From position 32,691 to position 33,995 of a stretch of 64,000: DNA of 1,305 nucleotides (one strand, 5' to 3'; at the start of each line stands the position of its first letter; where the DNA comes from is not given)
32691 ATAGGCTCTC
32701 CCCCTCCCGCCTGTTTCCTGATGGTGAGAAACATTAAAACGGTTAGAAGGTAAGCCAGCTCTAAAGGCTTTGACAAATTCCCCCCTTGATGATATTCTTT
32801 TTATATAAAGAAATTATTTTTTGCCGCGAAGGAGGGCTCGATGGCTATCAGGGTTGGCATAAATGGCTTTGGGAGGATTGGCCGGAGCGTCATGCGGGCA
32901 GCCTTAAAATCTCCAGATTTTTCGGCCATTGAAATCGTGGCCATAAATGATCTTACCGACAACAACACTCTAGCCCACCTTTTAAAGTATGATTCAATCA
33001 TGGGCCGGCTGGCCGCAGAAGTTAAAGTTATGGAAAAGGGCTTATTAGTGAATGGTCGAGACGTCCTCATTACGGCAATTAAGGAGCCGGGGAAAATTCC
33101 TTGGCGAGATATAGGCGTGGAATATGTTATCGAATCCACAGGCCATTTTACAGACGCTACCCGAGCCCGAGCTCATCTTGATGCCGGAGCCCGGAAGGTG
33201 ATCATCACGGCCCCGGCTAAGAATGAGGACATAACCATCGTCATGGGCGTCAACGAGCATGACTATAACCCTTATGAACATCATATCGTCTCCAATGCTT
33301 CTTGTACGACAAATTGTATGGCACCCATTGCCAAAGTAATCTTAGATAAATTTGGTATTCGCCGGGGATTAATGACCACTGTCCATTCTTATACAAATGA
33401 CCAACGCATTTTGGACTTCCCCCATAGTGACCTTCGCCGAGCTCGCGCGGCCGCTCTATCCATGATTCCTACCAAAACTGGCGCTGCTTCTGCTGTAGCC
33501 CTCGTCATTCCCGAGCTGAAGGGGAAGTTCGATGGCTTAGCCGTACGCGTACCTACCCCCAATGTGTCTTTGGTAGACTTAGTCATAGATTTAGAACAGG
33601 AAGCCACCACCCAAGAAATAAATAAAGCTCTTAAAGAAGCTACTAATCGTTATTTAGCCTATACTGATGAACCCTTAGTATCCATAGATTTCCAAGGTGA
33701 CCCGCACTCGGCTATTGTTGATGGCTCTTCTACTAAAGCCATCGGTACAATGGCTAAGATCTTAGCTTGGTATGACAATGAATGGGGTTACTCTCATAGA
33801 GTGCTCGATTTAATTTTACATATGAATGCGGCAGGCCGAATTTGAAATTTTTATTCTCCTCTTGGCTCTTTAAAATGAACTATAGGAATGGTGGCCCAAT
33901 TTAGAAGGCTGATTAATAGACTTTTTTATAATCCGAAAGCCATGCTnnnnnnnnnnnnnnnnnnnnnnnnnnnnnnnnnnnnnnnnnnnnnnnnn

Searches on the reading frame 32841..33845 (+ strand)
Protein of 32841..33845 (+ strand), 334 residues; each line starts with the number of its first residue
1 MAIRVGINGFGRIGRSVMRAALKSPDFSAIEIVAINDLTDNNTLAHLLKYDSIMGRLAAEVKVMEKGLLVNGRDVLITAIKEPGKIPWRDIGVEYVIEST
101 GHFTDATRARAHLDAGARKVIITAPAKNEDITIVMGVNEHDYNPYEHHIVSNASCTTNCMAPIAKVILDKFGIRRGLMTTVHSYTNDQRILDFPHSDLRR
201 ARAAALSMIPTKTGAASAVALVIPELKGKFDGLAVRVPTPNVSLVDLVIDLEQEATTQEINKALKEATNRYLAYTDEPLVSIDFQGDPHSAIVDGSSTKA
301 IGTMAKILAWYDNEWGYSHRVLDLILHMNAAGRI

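Call 36: search_protein_families(library=pfam, proteins=[window:32841-33845:+], max_evalue=0.000001)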
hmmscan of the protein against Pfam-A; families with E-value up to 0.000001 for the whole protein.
window:32841-33845:+ (334 aa): 2 families
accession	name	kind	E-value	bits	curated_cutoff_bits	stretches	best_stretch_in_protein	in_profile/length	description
PF02800.25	Gp_dh_C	-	7.3e-61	204.8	24.4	1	160-311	1-158/158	Glyceraldehyde 3-phosphate dehydrogenase, C-terminal domain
PF00044.30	Gp_dh_N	-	6.4e-36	123.1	31.7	1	3-105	1-100/101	Glyceraldehyde 3-phosphate dehydrogenase, NAD binding domain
